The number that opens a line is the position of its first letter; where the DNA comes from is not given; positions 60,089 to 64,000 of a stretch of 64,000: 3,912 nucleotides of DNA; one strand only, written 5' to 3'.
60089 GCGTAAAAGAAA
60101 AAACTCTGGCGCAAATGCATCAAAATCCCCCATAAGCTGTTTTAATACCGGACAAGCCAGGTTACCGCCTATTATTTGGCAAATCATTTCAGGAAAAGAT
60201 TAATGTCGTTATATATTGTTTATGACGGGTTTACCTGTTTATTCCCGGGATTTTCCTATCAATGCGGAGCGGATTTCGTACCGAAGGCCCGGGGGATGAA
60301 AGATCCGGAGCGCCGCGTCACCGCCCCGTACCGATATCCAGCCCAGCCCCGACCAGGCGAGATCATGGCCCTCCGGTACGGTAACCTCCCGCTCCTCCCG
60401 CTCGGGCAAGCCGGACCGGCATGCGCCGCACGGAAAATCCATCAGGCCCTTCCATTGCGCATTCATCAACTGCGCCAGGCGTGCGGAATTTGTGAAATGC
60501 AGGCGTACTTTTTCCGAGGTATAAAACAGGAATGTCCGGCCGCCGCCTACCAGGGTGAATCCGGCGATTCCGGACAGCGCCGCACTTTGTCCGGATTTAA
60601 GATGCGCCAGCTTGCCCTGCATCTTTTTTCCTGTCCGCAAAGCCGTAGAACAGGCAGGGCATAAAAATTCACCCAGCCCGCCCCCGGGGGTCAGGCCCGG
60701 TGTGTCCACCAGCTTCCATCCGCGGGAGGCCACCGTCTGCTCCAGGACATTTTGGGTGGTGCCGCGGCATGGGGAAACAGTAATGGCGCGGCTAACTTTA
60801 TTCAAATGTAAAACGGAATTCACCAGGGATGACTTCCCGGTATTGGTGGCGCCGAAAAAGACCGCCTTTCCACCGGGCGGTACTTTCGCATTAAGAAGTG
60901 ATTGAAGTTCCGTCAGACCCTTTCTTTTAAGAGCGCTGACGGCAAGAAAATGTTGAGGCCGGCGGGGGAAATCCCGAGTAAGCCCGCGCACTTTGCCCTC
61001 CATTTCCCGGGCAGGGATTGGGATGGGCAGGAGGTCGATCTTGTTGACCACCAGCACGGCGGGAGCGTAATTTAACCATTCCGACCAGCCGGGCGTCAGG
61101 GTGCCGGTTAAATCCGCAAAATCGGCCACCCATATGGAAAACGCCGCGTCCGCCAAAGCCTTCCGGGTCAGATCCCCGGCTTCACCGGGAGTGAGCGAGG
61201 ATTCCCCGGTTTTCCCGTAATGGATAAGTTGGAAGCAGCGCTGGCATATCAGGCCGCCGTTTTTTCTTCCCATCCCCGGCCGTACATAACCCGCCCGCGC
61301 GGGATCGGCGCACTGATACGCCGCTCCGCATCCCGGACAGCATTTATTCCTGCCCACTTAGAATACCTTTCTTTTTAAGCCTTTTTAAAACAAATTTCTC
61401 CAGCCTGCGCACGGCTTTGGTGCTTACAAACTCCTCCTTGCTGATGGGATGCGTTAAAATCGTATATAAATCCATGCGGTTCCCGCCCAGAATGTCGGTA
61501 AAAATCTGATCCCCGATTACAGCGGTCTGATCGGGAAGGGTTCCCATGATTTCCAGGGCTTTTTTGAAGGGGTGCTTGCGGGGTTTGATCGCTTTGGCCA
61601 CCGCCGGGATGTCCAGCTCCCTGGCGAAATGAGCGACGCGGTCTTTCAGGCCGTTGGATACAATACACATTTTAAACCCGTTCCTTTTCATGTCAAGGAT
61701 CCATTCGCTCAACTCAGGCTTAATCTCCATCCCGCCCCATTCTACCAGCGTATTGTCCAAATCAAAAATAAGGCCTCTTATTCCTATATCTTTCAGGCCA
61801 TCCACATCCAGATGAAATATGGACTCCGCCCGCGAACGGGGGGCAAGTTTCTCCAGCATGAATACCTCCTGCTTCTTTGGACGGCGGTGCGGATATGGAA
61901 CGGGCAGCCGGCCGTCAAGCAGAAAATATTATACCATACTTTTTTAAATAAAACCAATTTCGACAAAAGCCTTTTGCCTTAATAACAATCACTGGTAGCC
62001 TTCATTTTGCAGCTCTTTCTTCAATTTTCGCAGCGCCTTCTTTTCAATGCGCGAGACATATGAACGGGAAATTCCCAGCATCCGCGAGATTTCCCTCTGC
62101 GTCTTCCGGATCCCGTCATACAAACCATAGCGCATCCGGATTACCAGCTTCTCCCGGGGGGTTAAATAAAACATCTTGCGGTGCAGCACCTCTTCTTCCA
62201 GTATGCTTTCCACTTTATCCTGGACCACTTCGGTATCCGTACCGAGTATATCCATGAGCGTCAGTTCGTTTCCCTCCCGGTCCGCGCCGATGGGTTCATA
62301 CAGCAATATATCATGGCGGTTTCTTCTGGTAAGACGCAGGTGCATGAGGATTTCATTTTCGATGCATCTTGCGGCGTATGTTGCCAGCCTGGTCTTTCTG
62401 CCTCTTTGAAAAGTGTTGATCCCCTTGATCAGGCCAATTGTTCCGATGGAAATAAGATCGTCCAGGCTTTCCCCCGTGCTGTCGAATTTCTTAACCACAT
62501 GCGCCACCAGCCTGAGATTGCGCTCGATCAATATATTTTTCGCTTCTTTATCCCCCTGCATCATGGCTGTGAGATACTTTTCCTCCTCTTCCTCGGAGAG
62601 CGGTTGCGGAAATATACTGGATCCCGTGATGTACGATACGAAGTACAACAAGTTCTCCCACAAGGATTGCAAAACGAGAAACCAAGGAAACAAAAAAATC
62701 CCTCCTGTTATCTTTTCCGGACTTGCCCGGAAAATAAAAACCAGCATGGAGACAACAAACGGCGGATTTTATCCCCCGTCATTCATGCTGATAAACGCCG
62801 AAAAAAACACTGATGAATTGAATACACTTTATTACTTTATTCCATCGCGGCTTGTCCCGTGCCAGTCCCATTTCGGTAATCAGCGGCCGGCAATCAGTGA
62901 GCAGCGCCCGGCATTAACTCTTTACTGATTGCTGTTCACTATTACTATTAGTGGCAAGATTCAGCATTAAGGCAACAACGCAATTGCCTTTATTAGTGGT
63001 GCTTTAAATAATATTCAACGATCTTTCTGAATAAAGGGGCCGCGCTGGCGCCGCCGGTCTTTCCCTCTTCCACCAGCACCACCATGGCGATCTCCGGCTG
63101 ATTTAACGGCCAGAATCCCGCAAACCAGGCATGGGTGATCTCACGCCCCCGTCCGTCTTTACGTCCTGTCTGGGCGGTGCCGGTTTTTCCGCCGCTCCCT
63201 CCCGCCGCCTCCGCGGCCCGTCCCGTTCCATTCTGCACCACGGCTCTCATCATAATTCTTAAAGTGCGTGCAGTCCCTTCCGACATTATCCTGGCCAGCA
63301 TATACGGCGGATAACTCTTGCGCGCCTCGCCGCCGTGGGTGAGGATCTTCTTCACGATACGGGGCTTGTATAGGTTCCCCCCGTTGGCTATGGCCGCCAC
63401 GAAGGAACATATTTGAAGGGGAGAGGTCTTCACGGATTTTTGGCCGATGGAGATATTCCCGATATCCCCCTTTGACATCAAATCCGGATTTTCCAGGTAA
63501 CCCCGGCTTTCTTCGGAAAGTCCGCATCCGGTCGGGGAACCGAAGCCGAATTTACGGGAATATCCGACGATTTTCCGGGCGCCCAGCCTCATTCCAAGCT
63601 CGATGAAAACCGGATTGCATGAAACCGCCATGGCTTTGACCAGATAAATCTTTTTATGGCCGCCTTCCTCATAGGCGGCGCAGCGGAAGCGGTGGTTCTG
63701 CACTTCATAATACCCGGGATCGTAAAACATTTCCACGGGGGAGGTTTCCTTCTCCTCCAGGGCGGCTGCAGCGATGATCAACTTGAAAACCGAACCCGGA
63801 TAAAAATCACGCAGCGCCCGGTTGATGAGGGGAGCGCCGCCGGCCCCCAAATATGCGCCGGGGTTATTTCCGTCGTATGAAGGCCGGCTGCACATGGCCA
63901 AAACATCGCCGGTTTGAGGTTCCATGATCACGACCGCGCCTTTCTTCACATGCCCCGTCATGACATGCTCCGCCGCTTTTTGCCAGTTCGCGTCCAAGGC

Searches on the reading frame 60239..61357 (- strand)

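Call 32: search_protein_families(library=pfam, proteins=[window:60239-61357:-], max_evalue=0.01)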
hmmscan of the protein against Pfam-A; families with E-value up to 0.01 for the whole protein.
window:60239-61357:- (372 aa): 6 families
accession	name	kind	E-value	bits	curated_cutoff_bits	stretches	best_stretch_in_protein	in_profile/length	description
PF01926.29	MMR_HSR1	-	1.2e-10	41.9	21.9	1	165-223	2-57/113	50S ribosome-binding GTPase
PF21516.2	YqeH-like_C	-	5.9e-10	40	27.7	1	275-366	3-95/95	YqeH-like, C-terminal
PF03193.22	RsgA_GTPase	-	1.6e-07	31.7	30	1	98-223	54-169/174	RsgA GTPase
PF04548.22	AIG1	-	0.0039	17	27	1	166-223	4-60/212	AIG1 family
PF00350.29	Dynamin_N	-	0.0076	16.7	27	0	166-186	2-22/168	Dynamin family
PF00009.33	GTP_EFTU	-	0.0084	16.2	26.5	0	99-160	123-187/188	Elongation factor Tu GTP binding domain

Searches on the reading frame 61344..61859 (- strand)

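Call 32: search_protein_families(library=pfam, proteins=[window:61344-61859:-], max_evalue=0.01)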
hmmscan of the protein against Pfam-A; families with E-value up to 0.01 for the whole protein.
window:61344-61859:- (171 aa): 5 families
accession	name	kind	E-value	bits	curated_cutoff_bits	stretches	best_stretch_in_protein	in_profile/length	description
PF00702.32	Hydrolase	-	8.4e-12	46.3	26.4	1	45-129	96-190/191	haloacid dehalogenase-like hydrolase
PF13419.12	HAD_2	-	7.6e-10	39.6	23.8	1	45-134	79-176/178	Haloacid dehalogenase-like hydrolase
PF09419.16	PGP_phosphatase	-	2.1e-09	37.6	20.4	1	7-139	19-167/168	Mitochondrial PGP phosphatase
PF13242.12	Hydrolase_like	-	1.8e-08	34.6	22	1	92-136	4-48/75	HAD-hyrolase-like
PF08282.18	Hydrolase_3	-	0.0027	17.9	20.9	1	30-84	1-54/255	haloacid dehalogenase-like hydrolase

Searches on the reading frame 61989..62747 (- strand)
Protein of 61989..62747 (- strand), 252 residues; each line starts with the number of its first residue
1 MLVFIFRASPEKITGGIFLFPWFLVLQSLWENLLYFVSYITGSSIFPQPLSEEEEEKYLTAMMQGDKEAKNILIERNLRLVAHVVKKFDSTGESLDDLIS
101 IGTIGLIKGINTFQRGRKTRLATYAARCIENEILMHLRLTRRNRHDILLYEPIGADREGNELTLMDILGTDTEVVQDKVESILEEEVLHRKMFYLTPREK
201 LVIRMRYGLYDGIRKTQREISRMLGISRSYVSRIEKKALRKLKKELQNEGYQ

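Call 20: find_encoding_contigs(protein=window:61989-62747:-, flank=10000, max_places=3)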
Protein window:61989-62747:- (252 aa): no gene with exactly this product is on record in the collection.

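Call 32: search_protein_families(library=pfam, proteins=[window:61989-62747:-], max_evalue=0.01)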
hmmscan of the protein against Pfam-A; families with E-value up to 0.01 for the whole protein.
window:61989-62747:- (252 aa): 9 families
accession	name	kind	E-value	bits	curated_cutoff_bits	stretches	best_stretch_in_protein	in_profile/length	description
PF04542.20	Sigma70_r2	-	5.8e-16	58.5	24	1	73-142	1-70/71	Sigma-70 region 2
PF04545.22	Sigma70_r4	-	7.7e-16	57.8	24.1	1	195-244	5-50/50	Sigma-70, region 4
PF01381.28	HTH_3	-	3e-05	24.4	23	1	216-237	11-32/55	Helix-turn-helix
PF13384.12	HTH_23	-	0.0022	18.2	24.6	1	214-234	17-37/50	Homeodomain-like domain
PF13518.12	HTH_28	-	0.0042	17.6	25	0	214-237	13-35/52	Helix-turn-helix domain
PF13560.12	HTH_31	-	0.0045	17.7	27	1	214-236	14-36/64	Helix-turn-helix domain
PF13412.12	HTH_24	-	0.0059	16.6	21.9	0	215-234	18-37/48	Winged helix-turn-helix DNA-binding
PF12802.13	MarR_2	-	0.0066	17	27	0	196-234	4-40/61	MarR family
PF16509.11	KORA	-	0.0075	16.9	26.7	0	215-251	31-67/84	TrfB plasmid transcriptional repressor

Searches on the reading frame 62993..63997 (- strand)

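Call 32: search_protein_families(library=pfam, proteins=[window:62993-63997:-], max_evalue=0.01)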
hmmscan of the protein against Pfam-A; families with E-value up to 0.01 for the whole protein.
window:62993-63997:- (334 aa): 1 family
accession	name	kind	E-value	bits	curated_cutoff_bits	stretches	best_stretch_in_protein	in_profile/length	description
PF00905.27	Transpeptidase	-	5e-67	226.7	22.1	1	20-328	1-299/299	Penicillin binding protein transpeptidase domain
